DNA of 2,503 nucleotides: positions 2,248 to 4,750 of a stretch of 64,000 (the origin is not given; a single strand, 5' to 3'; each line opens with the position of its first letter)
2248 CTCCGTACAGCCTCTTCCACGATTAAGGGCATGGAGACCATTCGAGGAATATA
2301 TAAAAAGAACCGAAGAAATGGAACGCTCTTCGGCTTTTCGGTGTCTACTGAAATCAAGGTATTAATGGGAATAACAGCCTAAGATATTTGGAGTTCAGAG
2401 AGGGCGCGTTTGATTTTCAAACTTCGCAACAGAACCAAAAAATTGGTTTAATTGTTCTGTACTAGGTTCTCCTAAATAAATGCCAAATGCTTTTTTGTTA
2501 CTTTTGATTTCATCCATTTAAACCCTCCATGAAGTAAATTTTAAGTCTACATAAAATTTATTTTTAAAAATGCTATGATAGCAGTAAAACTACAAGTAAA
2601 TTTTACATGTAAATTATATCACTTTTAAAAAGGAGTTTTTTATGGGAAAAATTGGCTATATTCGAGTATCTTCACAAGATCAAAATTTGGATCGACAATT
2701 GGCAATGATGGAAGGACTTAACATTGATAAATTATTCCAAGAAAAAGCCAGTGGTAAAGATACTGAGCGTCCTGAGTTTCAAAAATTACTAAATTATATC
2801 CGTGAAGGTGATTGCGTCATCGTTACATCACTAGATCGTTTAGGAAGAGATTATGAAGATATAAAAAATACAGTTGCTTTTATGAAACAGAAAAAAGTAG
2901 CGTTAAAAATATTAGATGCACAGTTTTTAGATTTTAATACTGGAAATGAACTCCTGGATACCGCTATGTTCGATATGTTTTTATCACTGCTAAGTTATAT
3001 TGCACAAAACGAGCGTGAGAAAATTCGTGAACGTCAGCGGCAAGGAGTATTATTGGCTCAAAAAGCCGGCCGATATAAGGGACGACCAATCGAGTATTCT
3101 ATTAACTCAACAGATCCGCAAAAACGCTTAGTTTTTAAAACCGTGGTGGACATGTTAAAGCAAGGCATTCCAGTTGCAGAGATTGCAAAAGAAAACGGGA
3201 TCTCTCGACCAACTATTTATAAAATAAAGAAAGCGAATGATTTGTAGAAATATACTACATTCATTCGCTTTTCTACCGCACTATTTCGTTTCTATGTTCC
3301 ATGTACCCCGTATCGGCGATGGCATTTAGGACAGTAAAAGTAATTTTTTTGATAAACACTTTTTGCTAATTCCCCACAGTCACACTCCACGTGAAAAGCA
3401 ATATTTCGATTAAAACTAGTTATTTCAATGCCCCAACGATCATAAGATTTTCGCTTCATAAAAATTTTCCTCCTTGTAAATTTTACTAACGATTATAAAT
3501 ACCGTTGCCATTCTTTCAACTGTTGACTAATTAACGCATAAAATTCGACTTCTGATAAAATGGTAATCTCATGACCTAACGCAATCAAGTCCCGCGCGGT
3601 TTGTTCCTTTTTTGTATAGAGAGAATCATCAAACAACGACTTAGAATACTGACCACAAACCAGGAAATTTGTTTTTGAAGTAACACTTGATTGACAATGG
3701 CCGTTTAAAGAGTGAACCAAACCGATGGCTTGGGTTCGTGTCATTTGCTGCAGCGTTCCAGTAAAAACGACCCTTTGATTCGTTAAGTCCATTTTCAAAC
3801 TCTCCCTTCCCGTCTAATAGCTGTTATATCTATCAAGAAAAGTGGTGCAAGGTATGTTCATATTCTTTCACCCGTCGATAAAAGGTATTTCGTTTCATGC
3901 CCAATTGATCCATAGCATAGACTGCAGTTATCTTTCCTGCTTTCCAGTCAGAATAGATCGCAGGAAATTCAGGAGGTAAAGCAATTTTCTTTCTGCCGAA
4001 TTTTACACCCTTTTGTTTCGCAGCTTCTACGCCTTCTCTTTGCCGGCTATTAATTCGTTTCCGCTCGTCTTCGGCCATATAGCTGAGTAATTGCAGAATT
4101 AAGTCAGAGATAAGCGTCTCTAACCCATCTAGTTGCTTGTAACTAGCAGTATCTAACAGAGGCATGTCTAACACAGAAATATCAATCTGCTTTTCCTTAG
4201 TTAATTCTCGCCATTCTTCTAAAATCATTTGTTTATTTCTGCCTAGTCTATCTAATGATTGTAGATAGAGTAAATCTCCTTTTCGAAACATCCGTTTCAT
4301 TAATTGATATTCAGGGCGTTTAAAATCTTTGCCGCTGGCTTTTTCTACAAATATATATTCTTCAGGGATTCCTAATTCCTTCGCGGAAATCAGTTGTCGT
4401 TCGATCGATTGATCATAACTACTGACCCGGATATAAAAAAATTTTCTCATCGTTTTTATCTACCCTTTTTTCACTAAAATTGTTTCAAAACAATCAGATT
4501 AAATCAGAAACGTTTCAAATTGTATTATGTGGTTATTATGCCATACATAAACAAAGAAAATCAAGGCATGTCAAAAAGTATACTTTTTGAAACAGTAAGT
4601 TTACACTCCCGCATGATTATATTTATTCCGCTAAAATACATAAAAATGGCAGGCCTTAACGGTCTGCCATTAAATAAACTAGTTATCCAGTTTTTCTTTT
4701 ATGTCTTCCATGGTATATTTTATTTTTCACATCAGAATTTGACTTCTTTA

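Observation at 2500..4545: Stand-alone BRCT-domain protein and Cys4 zinc-ribbon micro-ORF between two opposed serine recombinases with res-like palindromes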

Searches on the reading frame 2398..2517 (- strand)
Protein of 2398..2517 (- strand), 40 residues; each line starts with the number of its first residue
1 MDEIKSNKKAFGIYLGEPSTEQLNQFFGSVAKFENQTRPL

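Call 3: search_protein_families(library=pfam, proteins=[window:2398-2517:-], max_evalue=1)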
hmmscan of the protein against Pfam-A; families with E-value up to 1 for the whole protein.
window:2398-2517:- (40 aa): 0 families

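Call 4: search_protein_families(library=ncbifam, proteins=[window:2398-2517:-], max_evalue=1)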
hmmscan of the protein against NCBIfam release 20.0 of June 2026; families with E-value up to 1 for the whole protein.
window:2398-2517:- (40 aa): 0 families

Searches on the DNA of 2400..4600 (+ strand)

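Call 5: search_dna_similar(query=window:2400-4600:+, collection=plasmids, mode=near, max_rows=30)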
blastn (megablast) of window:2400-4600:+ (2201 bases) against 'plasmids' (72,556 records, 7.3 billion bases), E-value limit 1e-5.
Records with a match: 1126; places in all: 2371; records where one place covers at least 80% of the query: 219.
Best place of each record, by identity: >=99% 662; 95-99% 276; 90-95% 31; 80-90% 31; 60-80% 126.
By first word of the organism name: Enterococcus 648; Lactococcus 334; Listeria 71; Lactiplantibacillus 36; Pediococcus 18; Staphylococcus 4; Streptococcus 4; Tetragenococcus 3; Levilactobacillus 2; Lentilactobacillus 1; and 5 more.
By predicted mobility (MOB-suite, as given by PLSDB): mobilizable 572; conjugative 306; non-mobilizable 248.
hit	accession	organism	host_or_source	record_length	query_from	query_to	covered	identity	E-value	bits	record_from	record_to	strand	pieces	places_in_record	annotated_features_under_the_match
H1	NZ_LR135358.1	Enterococcus faecium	-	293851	1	2201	100%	100.0%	0e+0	4134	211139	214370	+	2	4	IS6-like element ISS1N family transposase | recombinase family protein (x2) | BRCT domain-containing protein | hypothetical protein (x2)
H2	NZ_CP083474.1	Enterococcus faecium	Homo sapiens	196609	1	2201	100%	100.0%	0e+0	4081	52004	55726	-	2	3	ISL3-like element ISEfa11 family transposase | recombinase family protein (x2) | BRCT domain-containing protein | hypothetical protein (x2)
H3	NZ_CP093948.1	Enterococcus faecium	Homo sapiens,sanies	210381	1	2201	100%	100.0%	0e+0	4081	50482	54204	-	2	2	ISL3-like element ISEfa11 family transposase | recombinase family protein (x2) | BRCT domain-containing protein | hypothetical protein (x2)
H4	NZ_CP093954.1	Enterococcus faecium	Homo sapiens,urine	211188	1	2201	100%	100.0%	0e+0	4081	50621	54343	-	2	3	ISL3-like element ISEfa11 family transposase | recombinase family protein (x2) | BRCT domain-containing protein | hypothetical protein (x2)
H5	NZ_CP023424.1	Enterococcus faecium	Homo sapiens,blood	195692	1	2201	100%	100.0%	0e+0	4065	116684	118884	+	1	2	recombinase family protein (x2) | BRCT domain-containing protein | hypothetical protein (x2)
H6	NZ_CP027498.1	Enterococcus faecium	Homo sapiens,not_blood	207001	1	2201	100%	100.0%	0e+0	4065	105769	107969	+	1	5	recombinase family protein (x2) | BRCT domain-containing protein | hypothetical protein (x2)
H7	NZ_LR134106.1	Enterococcus faecium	-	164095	1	2201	100%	100.0%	0e+0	4065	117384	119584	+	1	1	recombinase family protein (x2) | BRCT domain-containing protein | hypothetical protein (x2)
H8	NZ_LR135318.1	Enterococcus faecium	-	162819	1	2201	100%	100.0%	0e+0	4065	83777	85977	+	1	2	recombinase family protein (x2) | BRCT domain-containing protein | hypothetical protein (x2)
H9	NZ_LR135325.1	Enterococcus faecium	-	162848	1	2201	100%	100.0%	0e+0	4065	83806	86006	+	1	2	recombinase family protein (x2) | BRCT domain-containing protein | hypothetical protein (x2)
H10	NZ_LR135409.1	Enterococcus faecium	-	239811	1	2201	100%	100.0%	0e+0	4065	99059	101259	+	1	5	recombinase family protein (x2) | BRCT domain-containing protein | hypothetical protein (x2)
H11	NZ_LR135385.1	Enterococcus faecium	-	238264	1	2201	100%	100.0%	0e+0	4065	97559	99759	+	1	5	recombinase family protein (x2) | BRCT domain-containing protein | hypothetical protein (x2)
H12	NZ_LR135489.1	Enterococcus faecium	-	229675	1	2201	100%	100.0%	0e+0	4065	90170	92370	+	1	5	recombinase family protein (x2) | BRCT domain-containing protein | hypothetical protein (x2)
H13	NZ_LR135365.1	Enterococcus faecium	-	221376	1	2201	100%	100.0%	0e+0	4065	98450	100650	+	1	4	recombinase family protein (x2) | BRCT domain-containing protein | hypothetical protein (x2)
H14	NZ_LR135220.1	Enterococcus faecium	-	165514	1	2201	100%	100.0%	0e+0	4065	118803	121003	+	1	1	recombinase family protein (x2) | BRCT domain-containing protein | hypothetical protein (x2)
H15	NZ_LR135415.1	Enterococcus faecium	-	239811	1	2201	100%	100.0%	0e+0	4065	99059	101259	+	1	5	recombinase family protein (x2) | BRCT domain-containing protein | hypothetical protein (x2)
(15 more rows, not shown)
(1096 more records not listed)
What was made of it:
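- The four genes are contiguous and 100% conserved together in more than 200 Enterococcus plasmids (call 5). The conservation across plasmids reflects spread of one nearly identical segment (call 5).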

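Call 7: get_annotated_region(hit=H5, flank=8000)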
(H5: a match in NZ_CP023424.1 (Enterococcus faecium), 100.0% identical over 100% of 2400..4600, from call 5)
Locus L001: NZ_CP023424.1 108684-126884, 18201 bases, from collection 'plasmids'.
description: Enterococcus faecium strain K60-39 plasmid pTT39_p1, complete sequence
organism: Enterococcus faecium (NCBI taxid 1352)
taxonomy: Bacteria; Bacillota; Bacilli; Lactobacillales; Enterococcaceae; Enterococcus; Enterococcus faecium
host: -; source: Homo sapiens,blood; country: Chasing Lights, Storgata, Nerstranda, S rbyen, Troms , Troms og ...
typing (MOB-suite, as given by PLSDB): conjugative; replicon rep_cluster_893; relaxase MOBP; mating-pair formation MPF_T
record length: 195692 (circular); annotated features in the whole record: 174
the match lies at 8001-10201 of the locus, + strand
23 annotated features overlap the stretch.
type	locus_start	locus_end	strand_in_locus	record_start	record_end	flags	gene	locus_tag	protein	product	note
CDS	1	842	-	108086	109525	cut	-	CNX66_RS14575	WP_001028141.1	bifunctional aminoglycoside N-acetyltransferase AAC(6')-Ie/aminoglycoside O-phosphotransferase APH(2'')-Ia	-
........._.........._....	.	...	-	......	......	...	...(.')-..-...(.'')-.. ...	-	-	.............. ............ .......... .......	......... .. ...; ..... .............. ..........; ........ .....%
predicted_resistance_gene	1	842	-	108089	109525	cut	aac(6')-Ie/aph(2'')-Ia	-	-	bifunctional aminoglycoside N-acetyltransferase AAC(6')-Ie/aminoglycoside O-phosphotransferase APH(2'')-Ia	predicted by amrfinderplus; class AMINOGLYCOSIDE; identity 99.79%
CDS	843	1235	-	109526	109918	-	-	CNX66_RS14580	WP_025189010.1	GNAT family N-acetyltransferase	-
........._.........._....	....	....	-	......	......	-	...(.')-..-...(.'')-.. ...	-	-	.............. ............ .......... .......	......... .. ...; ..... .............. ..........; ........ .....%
CDS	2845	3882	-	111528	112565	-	-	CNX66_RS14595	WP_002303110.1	IS3 family transposase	-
CDS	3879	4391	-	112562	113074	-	-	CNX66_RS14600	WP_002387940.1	transposase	GO:0006313 - DNA transposition [Evidence IEA]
CDS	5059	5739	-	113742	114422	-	-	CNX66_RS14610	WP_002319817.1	IS6-like element ISS1N family transposase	GO:0006313 - DNA transposition [Evidence IEA]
CDS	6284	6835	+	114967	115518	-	-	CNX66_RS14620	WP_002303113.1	DUF334 domain-containing protein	-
CDS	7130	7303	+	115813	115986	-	-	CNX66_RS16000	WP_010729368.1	hypothetical protein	-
CDS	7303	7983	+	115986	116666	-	-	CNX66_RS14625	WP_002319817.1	IS6-like element ISS1N family transposase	GO:0006313 - DNA transposition [Evidence IEA]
CDS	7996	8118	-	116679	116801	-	-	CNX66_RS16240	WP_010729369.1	hypothetical protein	-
CDS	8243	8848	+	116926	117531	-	-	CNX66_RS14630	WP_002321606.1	recombinase family protein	GO:0006310 - DNA recombination [Evidence IEA]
CDS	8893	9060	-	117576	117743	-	-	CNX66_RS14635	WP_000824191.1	hypothetical protein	-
CDS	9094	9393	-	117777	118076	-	-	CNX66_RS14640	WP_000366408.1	BRCT domain-containing protein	-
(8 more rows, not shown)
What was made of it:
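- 1629..2436 (+): IS6-family insertion sequence (IS1216/ISS1N-like). Transposase is at 1702-2382. It truncates the Tn3-family transposase gene. PGAP names it 'IS6-like element ISS1N family transposase' (call 7).
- Checked: The 55-aa ORF is called by PGAP (WP_000824191.1, 'hypothetical protein'; 'transcriptional regulator' in some records) (calls 5, 7).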

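Call 97: search_dna_similar(query=window:3250-3370:+, collection=plasmids, mode=near, max_rows=5)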
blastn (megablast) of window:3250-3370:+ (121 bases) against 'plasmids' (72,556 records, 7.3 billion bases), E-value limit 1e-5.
Records with a match: 311; places in all: 411; records where one place covers at least 80% of the query: 237.
Best place of each record, by identity: >=99% 274; 95-99% 17; 90-95% 5; 80-90% 15.
By first word of the organism name: Enterococcus 306; Staphylococcus 4; Lactococcus 1.
By predicted mobility (MOB-suite, as given by PLSDB): conjugative 122; non-mobilizable 121; mobilizable 68.
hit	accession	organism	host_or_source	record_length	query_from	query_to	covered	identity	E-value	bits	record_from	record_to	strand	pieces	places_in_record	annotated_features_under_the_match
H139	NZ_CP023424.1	Enterococcus faecium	Homo sapiens,blood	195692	1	121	100%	100.0%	2e-56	224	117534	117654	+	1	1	hypothetical protein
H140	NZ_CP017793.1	Enterococcus faecium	Homo sapiens,Peritoneal fluid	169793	1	121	100%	100.0%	2e-56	224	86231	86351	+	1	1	hypothetical protein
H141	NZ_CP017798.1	Enterococcus faecium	Homo sapiens,Peritoneal fluid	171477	1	121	100%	100.0%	2e-56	224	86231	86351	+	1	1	hypothetical protein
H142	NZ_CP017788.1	Enterococcus faecium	Homo sapiens,wound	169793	1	121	100%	100.0%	2e-56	224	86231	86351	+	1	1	hypothetical protein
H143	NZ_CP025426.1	Enterococcus faecium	WGS,fodder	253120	1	121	100%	100.0%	2e-56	224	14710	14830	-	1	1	hypothetical protein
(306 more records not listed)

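Call 98: search_dna_similar(query=L051:7430-7550:+, collection=plasmids, mode=near, max_rows=12, rows=spread)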
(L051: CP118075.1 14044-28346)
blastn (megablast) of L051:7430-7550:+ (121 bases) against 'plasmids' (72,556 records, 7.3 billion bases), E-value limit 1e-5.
Records with a match: 271; places in all: 274; records where one place covers at least 80% of the query: 33.
Best place of each record, by identity: >=99% 268; 95-99% 3.
By first word of the organism name: Enterococcus 268; Staphylococcus 3.
By predicted mobility (MOB-suite, as given by PLSDB): non-mobilizable 112; conjugative 110; mobilizable 49.
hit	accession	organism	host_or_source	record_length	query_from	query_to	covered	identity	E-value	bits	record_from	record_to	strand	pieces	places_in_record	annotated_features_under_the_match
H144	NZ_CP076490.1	Enterococcus faecalis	Homo sapiens,cell culture,blood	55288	1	121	100%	100.0%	2e-56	224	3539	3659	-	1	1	hypothetical protein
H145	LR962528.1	Enterococcus faecalis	-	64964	1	121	100%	99.2%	8e-55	219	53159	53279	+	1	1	record has no annotation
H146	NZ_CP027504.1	Enterococcus faecium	Homo sapiens,blood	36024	1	60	50%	100.0%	1e-22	111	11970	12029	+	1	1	hypothetical protein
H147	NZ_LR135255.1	Enterococcus faecium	-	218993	1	60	50%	100.0%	1e-22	111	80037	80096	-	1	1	hypothetical protein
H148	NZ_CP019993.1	Enterococcus faecium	Homo sapiens,rectal swab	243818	1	60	50%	100.0%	1e-22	111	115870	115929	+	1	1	hypothetical protein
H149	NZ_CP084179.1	Enterococcus faecium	Homo sapiens,hematoma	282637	1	60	50%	100.0%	1e-22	111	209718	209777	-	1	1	hypothetical protein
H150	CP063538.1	Enterococcus faecium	Homo sapiens,rectal swab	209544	1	60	50%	100.0%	1e-22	111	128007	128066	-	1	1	transcriptional regulator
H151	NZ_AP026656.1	Enterococcus faecium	Homo sapiens,urine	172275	1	60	50%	100.0%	1e-22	111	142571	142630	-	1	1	hypothetical protein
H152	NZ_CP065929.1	Enterococcus faecium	Homo sapiens,cell culture,rectal swab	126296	1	60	50%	100.0%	1e-22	111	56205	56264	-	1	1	hypothetical protein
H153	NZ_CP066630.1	Enterococcus faecium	Homo sapiens,cell culture,rectal swab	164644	1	60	50%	100.0%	1e-22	111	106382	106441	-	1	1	hypothetical protein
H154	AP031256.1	Enterococcus faecium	-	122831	1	60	50%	100.0%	1e-22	111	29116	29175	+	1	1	hypothetical protein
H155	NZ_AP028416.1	Enterococcus faecium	Homo sapiens,assembly,Necrosectomy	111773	1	60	50%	100.0%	1e-22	111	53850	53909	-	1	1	hypothetical protein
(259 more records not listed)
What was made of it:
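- In PLSDB, 237 plasmids carry this junction and 33 carry the intact allele (calls 97, 98).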
